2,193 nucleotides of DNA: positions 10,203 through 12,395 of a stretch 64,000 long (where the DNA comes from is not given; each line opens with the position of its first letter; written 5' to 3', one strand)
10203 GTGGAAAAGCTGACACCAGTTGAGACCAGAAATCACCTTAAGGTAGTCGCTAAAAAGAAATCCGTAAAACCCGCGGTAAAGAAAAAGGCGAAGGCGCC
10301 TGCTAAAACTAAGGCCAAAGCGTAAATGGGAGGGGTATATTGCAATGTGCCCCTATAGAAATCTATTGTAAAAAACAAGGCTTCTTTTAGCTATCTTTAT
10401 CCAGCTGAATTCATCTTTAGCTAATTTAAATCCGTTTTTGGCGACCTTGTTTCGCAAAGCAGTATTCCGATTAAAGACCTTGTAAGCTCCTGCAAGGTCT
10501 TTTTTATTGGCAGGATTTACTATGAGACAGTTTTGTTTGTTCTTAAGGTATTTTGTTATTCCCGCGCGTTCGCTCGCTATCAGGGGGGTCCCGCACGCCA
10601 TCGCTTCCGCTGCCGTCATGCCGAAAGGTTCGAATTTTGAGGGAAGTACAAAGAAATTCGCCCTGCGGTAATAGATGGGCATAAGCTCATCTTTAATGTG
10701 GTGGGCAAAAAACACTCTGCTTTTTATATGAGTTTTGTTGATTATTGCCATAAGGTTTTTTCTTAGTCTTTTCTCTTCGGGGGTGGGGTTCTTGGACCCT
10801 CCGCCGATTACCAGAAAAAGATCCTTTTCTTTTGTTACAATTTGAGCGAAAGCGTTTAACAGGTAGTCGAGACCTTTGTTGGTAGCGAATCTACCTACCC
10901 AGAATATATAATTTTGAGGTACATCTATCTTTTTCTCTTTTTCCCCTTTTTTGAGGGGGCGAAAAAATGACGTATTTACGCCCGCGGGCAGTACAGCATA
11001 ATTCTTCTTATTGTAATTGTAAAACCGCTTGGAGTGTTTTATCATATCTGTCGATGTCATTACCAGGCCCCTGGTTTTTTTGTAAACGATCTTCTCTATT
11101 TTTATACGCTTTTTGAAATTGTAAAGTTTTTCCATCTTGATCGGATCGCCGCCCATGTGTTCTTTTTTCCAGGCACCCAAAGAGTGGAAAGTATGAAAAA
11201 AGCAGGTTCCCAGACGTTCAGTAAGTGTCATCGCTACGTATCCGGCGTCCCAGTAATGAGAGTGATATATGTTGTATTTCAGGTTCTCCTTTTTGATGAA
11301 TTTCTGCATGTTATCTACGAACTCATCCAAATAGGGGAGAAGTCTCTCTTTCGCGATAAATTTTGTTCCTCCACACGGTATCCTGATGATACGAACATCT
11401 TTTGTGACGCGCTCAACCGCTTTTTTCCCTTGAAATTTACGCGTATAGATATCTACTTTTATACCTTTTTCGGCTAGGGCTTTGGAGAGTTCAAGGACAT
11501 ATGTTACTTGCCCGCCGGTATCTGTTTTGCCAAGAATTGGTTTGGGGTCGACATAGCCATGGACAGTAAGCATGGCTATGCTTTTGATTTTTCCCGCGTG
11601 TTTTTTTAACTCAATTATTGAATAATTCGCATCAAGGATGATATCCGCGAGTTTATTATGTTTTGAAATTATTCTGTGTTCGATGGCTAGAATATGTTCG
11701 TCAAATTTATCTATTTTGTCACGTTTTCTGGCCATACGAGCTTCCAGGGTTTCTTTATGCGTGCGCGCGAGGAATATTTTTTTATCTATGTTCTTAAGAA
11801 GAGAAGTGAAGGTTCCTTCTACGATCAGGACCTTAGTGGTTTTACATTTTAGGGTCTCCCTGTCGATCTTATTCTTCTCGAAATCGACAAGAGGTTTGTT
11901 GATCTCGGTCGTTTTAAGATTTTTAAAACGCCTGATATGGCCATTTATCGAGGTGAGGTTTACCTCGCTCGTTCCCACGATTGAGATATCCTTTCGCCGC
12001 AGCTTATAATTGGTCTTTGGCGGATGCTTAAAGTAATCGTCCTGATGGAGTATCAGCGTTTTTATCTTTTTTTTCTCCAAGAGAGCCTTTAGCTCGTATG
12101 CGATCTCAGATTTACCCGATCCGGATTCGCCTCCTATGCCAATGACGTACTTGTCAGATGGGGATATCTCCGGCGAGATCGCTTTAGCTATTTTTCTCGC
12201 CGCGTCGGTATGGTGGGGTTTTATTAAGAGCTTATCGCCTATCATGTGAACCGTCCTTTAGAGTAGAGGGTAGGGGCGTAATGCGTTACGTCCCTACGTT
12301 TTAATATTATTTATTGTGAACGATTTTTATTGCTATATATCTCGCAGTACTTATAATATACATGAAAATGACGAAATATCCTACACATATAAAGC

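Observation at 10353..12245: Uridine-kinase/PRK-like P-loop domain fused to a sucrose-phosphate-synthase-like GT4, divergent from glgP and near a YihX-like sugar-phosphatase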

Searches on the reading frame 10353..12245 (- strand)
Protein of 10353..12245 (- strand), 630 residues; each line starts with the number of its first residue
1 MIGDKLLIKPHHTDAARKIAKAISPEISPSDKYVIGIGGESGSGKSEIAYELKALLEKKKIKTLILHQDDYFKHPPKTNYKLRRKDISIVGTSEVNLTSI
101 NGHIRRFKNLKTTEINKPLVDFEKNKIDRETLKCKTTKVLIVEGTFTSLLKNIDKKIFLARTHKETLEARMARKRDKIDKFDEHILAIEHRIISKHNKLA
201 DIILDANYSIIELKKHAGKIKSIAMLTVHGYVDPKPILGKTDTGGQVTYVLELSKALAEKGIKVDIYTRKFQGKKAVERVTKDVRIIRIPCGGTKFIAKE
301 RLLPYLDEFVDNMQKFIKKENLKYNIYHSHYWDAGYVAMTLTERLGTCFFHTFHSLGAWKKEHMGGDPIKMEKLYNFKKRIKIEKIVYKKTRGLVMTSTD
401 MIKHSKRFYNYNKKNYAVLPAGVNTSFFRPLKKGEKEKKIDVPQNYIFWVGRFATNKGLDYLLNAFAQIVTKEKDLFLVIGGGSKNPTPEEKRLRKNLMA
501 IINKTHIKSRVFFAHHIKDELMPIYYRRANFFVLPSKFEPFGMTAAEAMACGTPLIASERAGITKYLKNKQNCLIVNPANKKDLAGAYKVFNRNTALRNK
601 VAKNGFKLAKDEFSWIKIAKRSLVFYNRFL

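Call 5: search_protein_families(library=pfam, proteins=[window:10353-12245:-], max_evalue=0.1)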
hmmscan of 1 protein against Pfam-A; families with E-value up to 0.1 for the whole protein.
window:10353-12245:- (630 aa): 16 families
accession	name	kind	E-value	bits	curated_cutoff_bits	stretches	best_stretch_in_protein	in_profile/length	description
PF00534.26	Glycos_transf_1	-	9.1e-35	120.2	26.4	1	436-607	7-171/172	Glycosyl transferases group 1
PF13692.12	Glyco_trans_1_4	-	1.6e-27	97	27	1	445-587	2-135/142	Glycosyl transferases group 1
PF13439.12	Glyco_transf_4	-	2.3e-20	73.8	28.5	1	244-426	2-169/170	Glycosyltransferase Family 4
PF20706.3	GT4-conflict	-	1.1e-14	54.6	26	1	441-570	194-323/385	Family 4 Glycosyltransferase in conflict systems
PF13579.12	Glyco_trans_4_4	-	2.3e-13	51.2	29.7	1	244-422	1-158/158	Glycosyl transferase 4-like domain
PF00862.26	GT-B_Sucrose_synth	-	3e-12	46.4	23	1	220-399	13-217/290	Sucrose synthase first GT-B domain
PF00485.24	PRK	-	9.9e-10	39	22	1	34-157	1-133/196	Phosphoribulokinase / Uridine kinase family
PF13524.12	Glyco_trans_1_2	-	3.3e-08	34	25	1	513-620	31-140/144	Glycosyl transferase-like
PF01583.26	APS_kinase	-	0.013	16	21.1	1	34-69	4-39/152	Adenylylsulphate kinase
PF05693.19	Glycogen_syn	-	0.039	13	27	1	527-570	468-511/639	Glycogen synthase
PF02875.26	Mur_ligase_C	-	0.05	14.9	28.4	0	11-71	20-79/127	Mur ligase, glutamate ligase domain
PF13238.12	AAA_18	-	0.058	14.3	29.4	0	35-175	1-112/128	AAA domain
PF01656.29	CbiA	-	0.063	13.7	25.4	0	37-69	4-36/125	CobQ/CobB/MinD/ParA nucleotide binding domain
PF06414.18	Zeta_toxin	-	0.073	12.9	22.3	0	30-73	14-56/199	Zeta toxin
PF07728.20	AAA_5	-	0.076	13.5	22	0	39-69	6-36/139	AAA domain (dynein-related subfamily)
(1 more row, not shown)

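Call 6: search_protein_families(library=ncbifam, proteins=[window:10353-12245:-], max_evalue=0.1)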
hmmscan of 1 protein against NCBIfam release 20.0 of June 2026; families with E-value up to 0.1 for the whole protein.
window:10353-12245:- (630 aa): 61 families (the best 25 are shown)
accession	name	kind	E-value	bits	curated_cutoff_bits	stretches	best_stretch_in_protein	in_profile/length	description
TIGR02472.1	sucr_P_syn_N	equivalog_domain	4e-62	210.5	576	1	223-617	3-429/439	sucrose-phosphate synthase, putative, glycosyltransferase domain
TIGR03449.1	mycothiol_MshA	equivalog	1.8e-56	191.8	462.5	1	223-628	2-402/406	D-inositol-3-phosphate glycosyltransferase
TIGR02149.1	glgA_Coryne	subfamily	4.1e-33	115.1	302.4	1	316-628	76-389/391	glycogen synthase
TIGR04047.1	MSMEG_0565_glyc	hypoth_equivalog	1.8e-32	112.9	259.85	1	244-627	12-372/373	MSMEG_0565 family glycosyltransferase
NF038295.1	EPS_HpsP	equivalog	3.3e-32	112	550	1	244-629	14-387/388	hormogonium polysaccharide biosynthesis glycosyltransferase HpsP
TIGR02468.1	sucrsPsyn_pln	equivalog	1.2e-28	99.5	1143.95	3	498-621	537-663/1051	sucrose-phosphate synthase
NF041876.1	EPS_EpsE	equivalog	8.1e-27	94.5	400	1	396-617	168-384/389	exopolysaccharide biosynthesis GT4 family glycosyltransferase EpsE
NF012028.0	PRK15484.1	subfamily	1.9e-23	83.2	618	1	406-621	151-370/380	lipopolysaccharide N-acetylglucosaminyltransferase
TIGR02470.1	sucr_synth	equivalog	3.3e-23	81.7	810.4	2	444-623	550-742/784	sucrose synthase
TIGR03088.1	stp2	hypoth_equivalog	7.7e-19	68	409.05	1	396-629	142-373/374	TIGR03088 family PEP-CTERM/XrtA system glycosyltransferase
NF038298.1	EPS_HpsO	equivalog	9.4e-19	67.4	575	1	383-629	139-387/388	hormogonium polysaccharide biosynthesis glycosyltransferase HpsO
TIGR03999.1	thiol_BshA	equivalog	9.6e-19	67.5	273.7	1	392-629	146-373/375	N-acetyl-alpha-D-glucosaminyl L-malate synthase BshA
TIGR04157.1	glyco_rSAM_CFB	subfamily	2.7e-18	66.2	400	1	247-582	17-354/406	TIGR04157 family glycosyltransferase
NF041010.1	glycosy_Agl16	equivalog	2.7e-16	59.4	575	1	383-628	126-350/352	glycosylation protein Agl16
TIGR02095.1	glgA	subfamily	2.3e-15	56.2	328.45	1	446-627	296-475/477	glycogen/starch synthase, ADP-glucose type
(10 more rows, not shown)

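Call 8: find_homologous_proteins(query=window:10353-12245:-, max_evalue=1e-10)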
Query window:10353-12245:- (630 aa): 623 proteins with E <= 1e-10 among 8000 candidates; the best 120 are listed.
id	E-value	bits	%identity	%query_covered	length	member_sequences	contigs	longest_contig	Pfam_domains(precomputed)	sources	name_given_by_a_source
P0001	0.0e+0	1416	100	100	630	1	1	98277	PF00534.27,PF00485.25,PF13579.13,PF13524.13,PF13439.13,PF00862.27,PF20706.4,PF13692.13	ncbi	-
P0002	2.0e-294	996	69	100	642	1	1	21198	PF00534.27,PF00485.25,PF13579.13,PF13524.13,PF13439.13,PF00862.27,PF20706.4,PF13692.13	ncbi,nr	ncbi:MAG: glycosyltransferase [Candidatus Omnitrophota bacterium]|nr:glycosyltransferase [Candidatus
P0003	8.1e-293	990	68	100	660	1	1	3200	PF00534.27,PF00485.25,PF13579.13,PF13524.13,PF13439.13,PF00862.27,PF20706.4,PF13692.13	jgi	-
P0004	2.1e-291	986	68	100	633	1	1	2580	PF00534.27,PF00485.25,PF13579.13,PF13524.13,PF13439.13,PF00862.27,PF20706.4,PF13692.13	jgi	jgi:mannosylfructose-phosphate synthase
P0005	2.0e-290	983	69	100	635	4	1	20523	PF00534.27,PF00485.25,PF13579.13,PF13524.13,PF13439.13,PF00862.27,PF20706.4,PF13692.13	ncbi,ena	ncbi:MAG: glycosyltransferase [Candidatus Omnitrophota bacterium]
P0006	1.3e-288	977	68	100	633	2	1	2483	PF00534.27,PF00485.25,PF13579.13,PF13524.13,PF13439.13,PF00862.27,PF20706.4,PF13692.13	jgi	-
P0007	5.6e-287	971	68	99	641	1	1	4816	PF00534.27,PF00485.25,PF13579.13,PF13524.13,PF13439.13,PF00862.27,PF20706.4,PF13692.13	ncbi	ncbi:MAG: glycosyltransferase [Candidatus Omnitrophota bacterium]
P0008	4.3e-285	965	67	100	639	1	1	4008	PF00534.27,PF00485.25,PF13579.13,PF13524.13,PF13439.13,PF00862.27,PF20706.4,PF13692.13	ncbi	-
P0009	2.4e-283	959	67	100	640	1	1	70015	PF00534.27,PF13477.13,PF00485.25,PF13579.13,PF13524.13,PF13439.13,PF00862.27,PF20706.4,PF13692.13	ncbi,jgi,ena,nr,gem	ncbi:MAG: hypothetical protein DRP85_04505 [Candidatus Makaraimicrobium thalassicum]|nr:MAG: hypothe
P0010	5.5e-281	951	66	100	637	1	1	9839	PF00534.27,PF00485.25,PF13579.13,PF13524.13,PF13439.13,PF00862.27,PF20706.4,PF13692.13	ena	-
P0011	1.3e-280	950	67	99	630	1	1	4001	PF00534.27,PF00485.25,PF13579.13,PF13524.13,PF13439.13,PF00862.27,PF20706.4,PF13692.13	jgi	jgi:mannosylfructose-phosphate synthase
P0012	7.0e-279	944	67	100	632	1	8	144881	PF00534.27,PF00485.25,PF13579.13,PF13524.13,PF13439.13,PF00862.27,PF20706.4,PF13692.13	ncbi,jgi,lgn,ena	-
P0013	1.4e-277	940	66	100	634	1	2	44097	PF00534.27,PF00485.25,PF13579.13,PF13524.13,PF13439.13,PF00862.27,PF20706.4,PF13692.13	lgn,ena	-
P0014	2.8e-277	939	66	100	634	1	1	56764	PF00534.27,PF00485.25,PF13579.13,PF13524.13,PF13439.13,PF00862.27,PF20706.4,PF13692.13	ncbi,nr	ncbi:MAG: glycosyltransferase [Candidatus Tantalella remota]|nr:glycosyltransferase [Candidatus Tant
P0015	9.4e-276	934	66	100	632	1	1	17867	PF00534.27,PF13477.13,PF00485.25,PF13579.13,PF13524.13,PF13439.13,PF00862.27,PF20706.4,PF13692.13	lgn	-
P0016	9.6e-275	931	66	100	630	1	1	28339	PF00534.27,PF00485.25,PF13579.13,PF13524.13,PF13439.13,PF00862.27,PF20706.4,PF13692.13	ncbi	ncbi:MAG: glycosyltransferase [Candidatus Omnitrophota bacterium]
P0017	2.4e-274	929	67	100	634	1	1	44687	PF00534.27,PF13477.13,PF00485.25,PF13579.13,PF13524.13,PF13439.13,PF00862.27,PF20706.4,PF13692.13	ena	-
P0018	4.5e-274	929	66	100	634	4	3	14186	PF00534.27,PF00485.25,PF13579.13,PF13524.13,PF13439.13,PF00862.27,PF20706.4,PF13692.13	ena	-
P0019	3.5e-272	922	65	100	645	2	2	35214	PF00534.27,PF00485.25,PF13579.13,PF13524.13,PF13189.13,PF13439.13,PF00862.27,PF20706.4,PF13692.13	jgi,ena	-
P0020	1.1e-271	921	65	100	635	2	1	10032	PF00534.27,PF00485.25,PF13579.13,PF13524.13,PF13439.13,PF00862.27,PF20706.4,PF13692.13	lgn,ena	-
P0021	1.3e-271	920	66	99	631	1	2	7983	PF00534.27,PF00485.25,PF13579.13,PF13524.13,PF13439.13,PF00862.27,PF20706.4,PF13692.13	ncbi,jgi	ncbi:MAG: glycosyltransferase [Candidatus Omnitrophota bacterium]|jgi:mannosylfructose-phosphate syn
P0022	2.7e-271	919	66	100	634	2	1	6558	PF00534.27,PF00485.25,PF13579.13,PF13524.13,PF13439.13,PF00862.27,PF20706.4,PF13692.13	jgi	-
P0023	2.7e-271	919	65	100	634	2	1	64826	PF00534.27,PF00485.25,PF13579.13,PF13524.13,PF13439.13,PF00862.27,PF20706.4,PF13692.13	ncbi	ncbi:glycosyltransferase [Candidatus Omnitrophota bacterium]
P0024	3.9e-271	919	65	100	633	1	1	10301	PF00534.27,PF00485.25,PF13579.13,PF13524.13,PF13439.13,PF00862.27,PF20706.4,PF13692.13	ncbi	ncbi:MAG: glycosyltransferase [Candidatus Omnitrophota bacterium]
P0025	1.1e-270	917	66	100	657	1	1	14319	PF00534.27,PF00485.25,PF13579.13,PF13524.13,PF13439.13,PF00862.27,PF20706.4,PF13692.13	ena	-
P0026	2.7e-269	913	67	94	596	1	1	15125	PF00534.27,PF00485.25,PF13579.13,PF13524.13,PF13439.13,PF00862.27,PF20706.4,PF13692.13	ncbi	ncbi:glycosyltransferase, partial [Candidatus Omnitrophota bacterium]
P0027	3.0e-269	913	63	99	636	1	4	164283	PF00534.27,PF00485.25,PF13579.13,PF13524.13,PF13439.13,PF00862.27,PF20706.4,PF13692.13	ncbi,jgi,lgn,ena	-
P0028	4.4e-267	905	65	98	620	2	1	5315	PF00534.27,PF00485.25,PF13579.13,PF13524.13,PF13439.13,PF00862.27,PF20706.4,PF13692.13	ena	-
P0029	1.0e-266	904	65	100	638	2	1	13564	PF00534.27,PF00485.25,PF13579.13,PF13524.13,PF13439.13,PF00862.27,PF20706.4,PF13692.13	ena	-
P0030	1.1e-260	884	63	100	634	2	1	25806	PF00534.27,PF00485.25,PF13579.13,PF13524.13,PF13439.13,PF00862.27,PF20706.4,PF13692.13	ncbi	ncbi:MAG: glycosyltransferase [Candidatus Omnitrophota bacterium]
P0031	2.4e-259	880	63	100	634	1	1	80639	PF00534.27,PF13477.13,PF00485.25,PF13579.13,PF13524.13,PF13439.13,PF00862.27,PF20706.4,PF13692.13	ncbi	ncbi:MAG: glycosyltransferase [Candidatus Omnitrophota bacterium]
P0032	1.2e-258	878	61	100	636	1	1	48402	PF00534.27,PF00485.25,PF13579.13,PF13524.13,PF13439.13,PF00862.27,PF20706.4,PF13692.13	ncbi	-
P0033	4.3e-257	872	63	100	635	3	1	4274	PF00534.27,PF00485.25,PF13579.13,PF13524.13,PF13439.13,PF00862.27,PF20706.4,PF13692.13,PF20720.4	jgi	-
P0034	3.0e-256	870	63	100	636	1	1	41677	PF00534.27,PF00485.25,PF13579.13,PF13439.13,PF00862.27,PF20706.4,PF13692.13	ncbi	ncbi:MAG: glycosyltransferase [Candidatus Omnitrophota bacterium]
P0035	2.3e-254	863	63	100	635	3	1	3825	PF00534.27,PF00485.25,PF13579.13,PF13524.13,PF13439.13,PF00862.27,PF20706.4,PF13692.13,PF20720.4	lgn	-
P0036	5.3e-254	862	61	100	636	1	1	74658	PF00534.27,PF07693.21,PF00485.25,PF13579.13,PF13439.13,PF00862.27,PF20706.4,PF13692.13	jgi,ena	-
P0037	3.4e-253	860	62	100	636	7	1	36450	PF00534.27,PF00485.25,PF13579.13,PF13524.13,PF13439.13,PF00862.27,PF20706.4,PF13692.13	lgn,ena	-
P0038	6.6e-253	859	61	100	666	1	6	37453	PF00534.27,PF00485.25,PF13579.13,PF13524.13,PF13439.13,PF00862.27,PF20706.4,PF13692.13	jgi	jgi:mannosylfructose-phosphate synthase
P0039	2.6e-246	837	62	96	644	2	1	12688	PF00534.27,PF00485.25,PF13579.13,PF13524.13,PF13439.13,PF00862.27,PF20706.4,PF13692.13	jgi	-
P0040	1.3e-243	828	57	98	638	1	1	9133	PF00534.27,PF00485.25,PF13579.13,PF13524.13,PF13439.13,PF00862.27,PF20706.4,PF13692.13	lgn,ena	-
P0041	7.3e-235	799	58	98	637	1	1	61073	PF00534.27,PF00485.25,PF13579.13,PF13524.13,PF13439.13,PF00862.27,PF20706.4,PF13692.13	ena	-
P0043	9.4e-206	703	68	74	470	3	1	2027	PF00485.25,PF13579.13,PF13439.13,PF00862.27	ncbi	ncbi:MAG: glycosyltransferase, partial [Candidatus Omnitrophota bacterium]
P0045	2.5e-198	678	72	65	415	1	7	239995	PF00534.27,PF13579.13,PF13524.13,PF13439.13,PF00862.27,PF20706.4,PF13692.13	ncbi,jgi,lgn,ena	-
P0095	4.3e-129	450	49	65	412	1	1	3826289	PF00534.27,PF13579.13,PF13524.13,PF13439.13,PF00862.27,PF20706.4,PF13692.13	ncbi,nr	ncbi:MAG: glycosyltransferase [Candidatus Latescibacterota bacterium]|nr:MAG: glycosyltransferase [C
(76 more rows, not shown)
